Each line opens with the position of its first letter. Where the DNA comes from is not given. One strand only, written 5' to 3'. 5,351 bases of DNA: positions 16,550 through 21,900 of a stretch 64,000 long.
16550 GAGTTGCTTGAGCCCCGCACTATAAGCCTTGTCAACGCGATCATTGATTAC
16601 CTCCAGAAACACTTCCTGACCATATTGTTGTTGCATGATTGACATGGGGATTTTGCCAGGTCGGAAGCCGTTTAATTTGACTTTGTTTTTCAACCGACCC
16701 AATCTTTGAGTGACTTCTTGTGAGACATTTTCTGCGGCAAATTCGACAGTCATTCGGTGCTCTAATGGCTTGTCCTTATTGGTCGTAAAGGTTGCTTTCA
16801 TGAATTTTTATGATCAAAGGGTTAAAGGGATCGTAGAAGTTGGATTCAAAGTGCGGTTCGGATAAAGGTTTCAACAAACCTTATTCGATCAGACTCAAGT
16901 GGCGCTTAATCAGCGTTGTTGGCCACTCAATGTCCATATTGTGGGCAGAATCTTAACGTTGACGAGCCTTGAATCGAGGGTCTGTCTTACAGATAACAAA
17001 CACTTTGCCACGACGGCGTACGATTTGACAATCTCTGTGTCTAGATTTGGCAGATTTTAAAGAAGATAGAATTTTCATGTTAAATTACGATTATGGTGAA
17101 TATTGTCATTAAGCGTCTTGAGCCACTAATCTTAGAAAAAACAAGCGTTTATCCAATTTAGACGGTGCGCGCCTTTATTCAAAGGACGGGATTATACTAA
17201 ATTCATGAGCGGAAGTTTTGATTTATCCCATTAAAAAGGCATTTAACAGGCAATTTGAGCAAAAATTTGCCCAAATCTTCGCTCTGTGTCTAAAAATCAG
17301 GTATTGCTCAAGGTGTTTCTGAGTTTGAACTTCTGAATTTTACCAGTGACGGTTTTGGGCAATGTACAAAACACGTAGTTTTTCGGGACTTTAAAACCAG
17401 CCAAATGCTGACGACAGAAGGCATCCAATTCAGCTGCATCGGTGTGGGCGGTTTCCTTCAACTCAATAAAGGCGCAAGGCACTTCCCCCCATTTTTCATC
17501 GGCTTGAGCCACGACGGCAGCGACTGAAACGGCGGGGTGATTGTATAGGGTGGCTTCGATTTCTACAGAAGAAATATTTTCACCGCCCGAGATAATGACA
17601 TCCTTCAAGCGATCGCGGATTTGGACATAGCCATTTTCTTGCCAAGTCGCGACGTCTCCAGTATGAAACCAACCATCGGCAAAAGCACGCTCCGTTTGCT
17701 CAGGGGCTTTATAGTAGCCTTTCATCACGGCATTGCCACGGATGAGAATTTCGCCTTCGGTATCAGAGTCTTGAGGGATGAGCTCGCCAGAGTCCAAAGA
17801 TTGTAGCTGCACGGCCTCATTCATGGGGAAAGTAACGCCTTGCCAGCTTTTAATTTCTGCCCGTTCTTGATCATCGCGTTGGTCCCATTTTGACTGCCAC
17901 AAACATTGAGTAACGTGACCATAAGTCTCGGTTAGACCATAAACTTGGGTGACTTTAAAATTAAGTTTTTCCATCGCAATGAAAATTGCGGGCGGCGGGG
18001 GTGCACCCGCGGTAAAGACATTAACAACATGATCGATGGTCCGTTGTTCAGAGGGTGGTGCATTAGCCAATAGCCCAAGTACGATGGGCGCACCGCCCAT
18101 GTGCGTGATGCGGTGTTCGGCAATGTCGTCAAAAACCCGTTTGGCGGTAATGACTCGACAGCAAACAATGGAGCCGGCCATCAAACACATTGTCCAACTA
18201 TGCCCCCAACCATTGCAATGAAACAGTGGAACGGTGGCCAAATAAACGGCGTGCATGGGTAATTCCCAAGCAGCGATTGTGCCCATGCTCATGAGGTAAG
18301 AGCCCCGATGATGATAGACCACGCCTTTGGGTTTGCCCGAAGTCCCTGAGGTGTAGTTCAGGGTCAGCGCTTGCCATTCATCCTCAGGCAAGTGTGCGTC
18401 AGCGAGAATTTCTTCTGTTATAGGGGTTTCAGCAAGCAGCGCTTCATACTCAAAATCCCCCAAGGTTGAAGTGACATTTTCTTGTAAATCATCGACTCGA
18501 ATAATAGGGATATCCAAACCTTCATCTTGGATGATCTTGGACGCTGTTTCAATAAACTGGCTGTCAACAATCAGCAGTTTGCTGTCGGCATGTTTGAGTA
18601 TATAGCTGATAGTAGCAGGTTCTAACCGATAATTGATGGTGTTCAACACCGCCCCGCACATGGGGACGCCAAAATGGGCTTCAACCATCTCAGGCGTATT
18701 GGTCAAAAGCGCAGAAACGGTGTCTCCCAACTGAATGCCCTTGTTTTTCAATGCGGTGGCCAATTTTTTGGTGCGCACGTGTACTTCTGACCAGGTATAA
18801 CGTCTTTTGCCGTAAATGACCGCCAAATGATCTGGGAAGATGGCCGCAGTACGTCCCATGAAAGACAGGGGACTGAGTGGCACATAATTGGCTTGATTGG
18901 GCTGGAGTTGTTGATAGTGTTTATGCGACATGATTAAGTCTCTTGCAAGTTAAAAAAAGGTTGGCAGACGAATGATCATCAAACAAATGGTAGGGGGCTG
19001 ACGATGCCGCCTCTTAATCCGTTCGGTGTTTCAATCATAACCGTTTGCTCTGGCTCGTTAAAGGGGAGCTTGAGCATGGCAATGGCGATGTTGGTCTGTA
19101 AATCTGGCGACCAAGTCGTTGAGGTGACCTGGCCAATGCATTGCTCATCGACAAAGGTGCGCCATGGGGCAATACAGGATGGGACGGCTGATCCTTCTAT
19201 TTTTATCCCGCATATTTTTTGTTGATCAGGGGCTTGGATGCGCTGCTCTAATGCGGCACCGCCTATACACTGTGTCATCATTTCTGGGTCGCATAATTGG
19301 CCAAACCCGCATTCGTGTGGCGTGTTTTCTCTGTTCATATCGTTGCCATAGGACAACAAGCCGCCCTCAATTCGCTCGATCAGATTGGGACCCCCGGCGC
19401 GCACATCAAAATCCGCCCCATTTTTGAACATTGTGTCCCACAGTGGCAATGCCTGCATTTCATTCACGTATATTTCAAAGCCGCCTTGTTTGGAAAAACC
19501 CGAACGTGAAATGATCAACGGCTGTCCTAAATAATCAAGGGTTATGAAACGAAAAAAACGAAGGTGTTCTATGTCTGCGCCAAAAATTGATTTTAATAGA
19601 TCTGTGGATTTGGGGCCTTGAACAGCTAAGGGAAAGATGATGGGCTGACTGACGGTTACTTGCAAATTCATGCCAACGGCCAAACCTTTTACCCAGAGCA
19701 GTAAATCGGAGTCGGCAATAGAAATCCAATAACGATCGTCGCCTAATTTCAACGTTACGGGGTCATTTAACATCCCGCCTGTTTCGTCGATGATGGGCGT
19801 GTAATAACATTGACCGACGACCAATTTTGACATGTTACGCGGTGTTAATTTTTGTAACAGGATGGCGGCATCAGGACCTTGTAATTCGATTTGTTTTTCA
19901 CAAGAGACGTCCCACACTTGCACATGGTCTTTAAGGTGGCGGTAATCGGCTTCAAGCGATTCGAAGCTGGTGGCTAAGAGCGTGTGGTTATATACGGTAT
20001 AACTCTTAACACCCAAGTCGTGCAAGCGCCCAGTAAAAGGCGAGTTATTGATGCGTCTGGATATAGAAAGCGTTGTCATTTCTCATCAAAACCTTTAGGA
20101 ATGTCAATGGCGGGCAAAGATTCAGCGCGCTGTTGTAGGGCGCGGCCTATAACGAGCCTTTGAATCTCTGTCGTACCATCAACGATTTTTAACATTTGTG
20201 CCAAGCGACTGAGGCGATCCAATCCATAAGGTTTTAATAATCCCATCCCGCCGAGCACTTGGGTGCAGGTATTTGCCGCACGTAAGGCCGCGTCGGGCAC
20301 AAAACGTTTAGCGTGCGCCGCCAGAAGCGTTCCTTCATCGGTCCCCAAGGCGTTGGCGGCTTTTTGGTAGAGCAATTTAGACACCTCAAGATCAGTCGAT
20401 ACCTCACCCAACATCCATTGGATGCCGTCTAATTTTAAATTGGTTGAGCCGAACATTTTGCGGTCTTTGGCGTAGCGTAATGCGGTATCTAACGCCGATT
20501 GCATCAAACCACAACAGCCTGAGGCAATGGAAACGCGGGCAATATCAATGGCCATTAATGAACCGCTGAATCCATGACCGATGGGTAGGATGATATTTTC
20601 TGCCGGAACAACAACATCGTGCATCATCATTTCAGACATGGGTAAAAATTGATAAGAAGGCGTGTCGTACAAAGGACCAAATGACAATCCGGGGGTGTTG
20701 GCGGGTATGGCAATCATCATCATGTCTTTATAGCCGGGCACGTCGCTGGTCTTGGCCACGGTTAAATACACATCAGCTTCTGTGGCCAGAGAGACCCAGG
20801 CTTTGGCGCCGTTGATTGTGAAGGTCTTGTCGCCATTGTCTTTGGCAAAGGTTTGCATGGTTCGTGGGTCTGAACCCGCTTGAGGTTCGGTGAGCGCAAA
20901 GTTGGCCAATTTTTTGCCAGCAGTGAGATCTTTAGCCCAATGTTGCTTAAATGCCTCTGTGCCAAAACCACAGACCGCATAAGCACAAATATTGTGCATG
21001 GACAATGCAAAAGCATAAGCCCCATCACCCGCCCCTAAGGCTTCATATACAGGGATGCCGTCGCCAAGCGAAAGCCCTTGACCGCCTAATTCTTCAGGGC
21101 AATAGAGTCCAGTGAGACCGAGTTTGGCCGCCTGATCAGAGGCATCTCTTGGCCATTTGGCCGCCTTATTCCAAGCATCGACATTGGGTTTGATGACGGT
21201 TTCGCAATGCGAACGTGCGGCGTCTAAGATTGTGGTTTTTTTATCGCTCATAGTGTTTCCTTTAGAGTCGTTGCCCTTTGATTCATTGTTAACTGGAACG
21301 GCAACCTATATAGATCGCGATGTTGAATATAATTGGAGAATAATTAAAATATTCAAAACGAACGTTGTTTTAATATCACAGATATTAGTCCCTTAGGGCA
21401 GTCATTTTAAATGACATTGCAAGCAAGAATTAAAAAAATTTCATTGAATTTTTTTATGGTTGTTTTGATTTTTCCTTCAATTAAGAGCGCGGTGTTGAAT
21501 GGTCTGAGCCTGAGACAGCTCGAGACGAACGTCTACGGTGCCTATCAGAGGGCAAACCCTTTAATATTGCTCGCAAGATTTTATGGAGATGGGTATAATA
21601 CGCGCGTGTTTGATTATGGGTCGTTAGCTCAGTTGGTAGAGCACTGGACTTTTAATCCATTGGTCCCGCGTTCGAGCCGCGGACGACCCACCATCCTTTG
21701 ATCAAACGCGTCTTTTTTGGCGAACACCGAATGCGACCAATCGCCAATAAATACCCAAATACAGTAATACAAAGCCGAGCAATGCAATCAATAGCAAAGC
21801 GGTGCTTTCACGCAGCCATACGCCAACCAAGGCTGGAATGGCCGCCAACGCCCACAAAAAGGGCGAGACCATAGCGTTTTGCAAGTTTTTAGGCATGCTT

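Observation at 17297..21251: Operon-like trio of acyl-CoA dehydrogenase, stand-alone GcvT-family aminomethyltransferase and AMP-forming acyl-CoA ligase: a candidate dmdC-dmdA-dmdB DMSP demethylation module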

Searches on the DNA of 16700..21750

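Call 71: search_rna_families(source=window, start=16700, end=21750, threshold=evalue, max_evalue=1)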
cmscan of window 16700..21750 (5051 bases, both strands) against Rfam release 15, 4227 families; matches with E-value up to 1: 1.
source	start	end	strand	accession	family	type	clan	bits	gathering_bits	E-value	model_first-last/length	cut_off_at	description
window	21618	21690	+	RF00005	tRNA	Gene; tRNA;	CL00001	68.6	29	6.1e-14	1-71/71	no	tRNA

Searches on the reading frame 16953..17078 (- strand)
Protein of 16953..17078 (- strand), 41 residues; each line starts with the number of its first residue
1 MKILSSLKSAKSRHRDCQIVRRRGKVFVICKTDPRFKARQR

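Call 85: search_protein_families(library=pfam, proteins=[window:16953-17078:-], max_evalue=0.001)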
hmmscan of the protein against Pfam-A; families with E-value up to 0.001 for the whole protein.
window:16953-17078:- (41 aa): 1 family
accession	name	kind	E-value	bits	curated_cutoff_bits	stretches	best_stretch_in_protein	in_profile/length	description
PF00444.23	Ribosomal_L36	-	1.4e-17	63.9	26.1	1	1-40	1-37/38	Ribosomal protein L36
